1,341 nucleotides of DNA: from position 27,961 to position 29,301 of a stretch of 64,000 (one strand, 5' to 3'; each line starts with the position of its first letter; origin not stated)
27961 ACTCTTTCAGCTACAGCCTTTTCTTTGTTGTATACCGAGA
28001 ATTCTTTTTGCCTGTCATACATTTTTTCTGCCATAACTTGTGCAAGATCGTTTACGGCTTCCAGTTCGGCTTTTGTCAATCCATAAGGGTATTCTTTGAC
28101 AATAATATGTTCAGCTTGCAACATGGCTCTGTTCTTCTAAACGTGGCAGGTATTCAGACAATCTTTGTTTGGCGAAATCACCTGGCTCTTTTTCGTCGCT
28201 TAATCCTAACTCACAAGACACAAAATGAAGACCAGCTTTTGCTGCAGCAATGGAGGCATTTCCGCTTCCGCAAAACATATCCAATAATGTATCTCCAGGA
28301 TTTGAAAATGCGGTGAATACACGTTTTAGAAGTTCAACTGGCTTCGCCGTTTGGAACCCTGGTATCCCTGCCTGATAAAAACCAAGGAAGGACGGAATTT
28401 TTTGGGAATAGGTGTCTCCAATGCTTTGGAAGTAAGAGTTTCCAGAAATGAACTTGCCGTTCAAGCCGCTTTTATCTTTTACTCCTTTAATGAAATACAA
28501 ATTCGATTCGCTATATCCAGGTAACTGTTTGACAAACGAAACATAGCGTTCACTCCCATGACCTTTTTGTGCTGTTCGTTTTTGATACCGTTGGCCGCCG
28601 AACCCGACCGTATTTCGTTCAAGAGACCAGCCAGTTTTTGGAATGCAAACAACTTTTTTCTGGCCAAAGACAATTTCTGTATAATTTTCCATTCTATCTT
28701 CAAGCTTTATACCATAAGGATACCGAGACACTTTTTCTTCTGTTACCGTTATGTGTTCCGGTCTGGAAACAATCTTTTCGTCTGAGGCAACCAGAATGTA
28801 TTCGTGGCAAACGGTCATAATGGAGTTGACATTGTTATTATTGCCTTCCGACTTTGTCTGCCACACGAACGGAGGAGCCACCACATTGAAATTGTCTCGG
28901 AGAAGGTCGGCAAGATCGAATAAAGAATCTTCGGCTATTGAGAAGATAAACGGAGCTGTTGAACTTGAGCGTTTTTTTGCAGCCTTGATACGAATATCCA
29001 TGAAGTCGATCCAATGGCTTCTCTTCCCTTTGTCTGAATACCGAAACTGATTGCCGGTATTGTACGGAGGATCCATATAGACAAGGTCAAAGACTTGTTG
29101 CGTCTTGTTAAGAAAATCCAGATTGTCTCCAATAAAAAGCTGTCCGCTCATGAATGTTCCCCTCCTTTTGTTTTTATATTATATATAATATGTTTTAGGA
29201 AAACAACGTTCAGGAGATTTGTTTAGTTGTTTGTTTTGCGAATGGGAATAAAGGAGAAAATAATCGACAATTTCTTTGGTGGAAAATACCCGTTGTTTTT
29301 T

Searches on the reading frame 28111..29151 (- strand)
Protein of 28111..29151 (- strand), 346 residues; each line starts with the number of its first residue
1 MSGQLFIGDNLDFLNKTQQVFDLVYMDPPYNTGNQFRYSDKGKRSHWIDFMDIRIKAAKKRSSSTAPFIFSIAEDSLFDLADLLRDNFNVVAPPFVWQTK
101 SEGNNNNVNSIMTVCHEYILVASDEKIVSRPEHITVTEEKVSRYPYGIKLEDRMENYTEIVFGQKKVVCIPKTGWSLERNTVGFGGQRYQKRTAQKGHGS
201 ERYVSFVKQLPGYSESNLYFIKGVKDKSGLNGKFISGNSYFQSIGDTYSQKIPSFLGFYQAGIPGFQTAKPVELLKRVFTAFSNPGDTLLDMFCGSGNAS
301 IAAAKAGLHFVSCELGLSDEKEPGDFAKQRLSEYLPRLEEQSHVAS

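Call 20: search_protein_families(library=ncbifam, proteins=[window:28111-29151:-], max_evalue=0.00001)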
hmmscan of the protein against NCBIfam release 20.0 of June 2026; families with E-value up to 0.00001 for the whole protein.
window:28111-29151:- (346 aa): 3 families
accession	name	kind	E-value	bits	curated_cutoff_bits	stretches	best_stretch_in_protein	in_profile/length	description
NF008572.0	PRK11524.1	equivalog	4.9e-14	52.1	292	1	268-315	197-244/294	adenine-specific DNA-methyltransferase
NF050803.1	DnaMtaseCcrMCaul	equivalog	1.2e-10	40.8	830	1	266-340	186-256/350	adenine-specific DNA-methyltransferase CcrM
NF010253.0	PRK13699.1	subfamily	3.4e-09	36.7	244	1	249-315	127-193/226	DNA methyltransferase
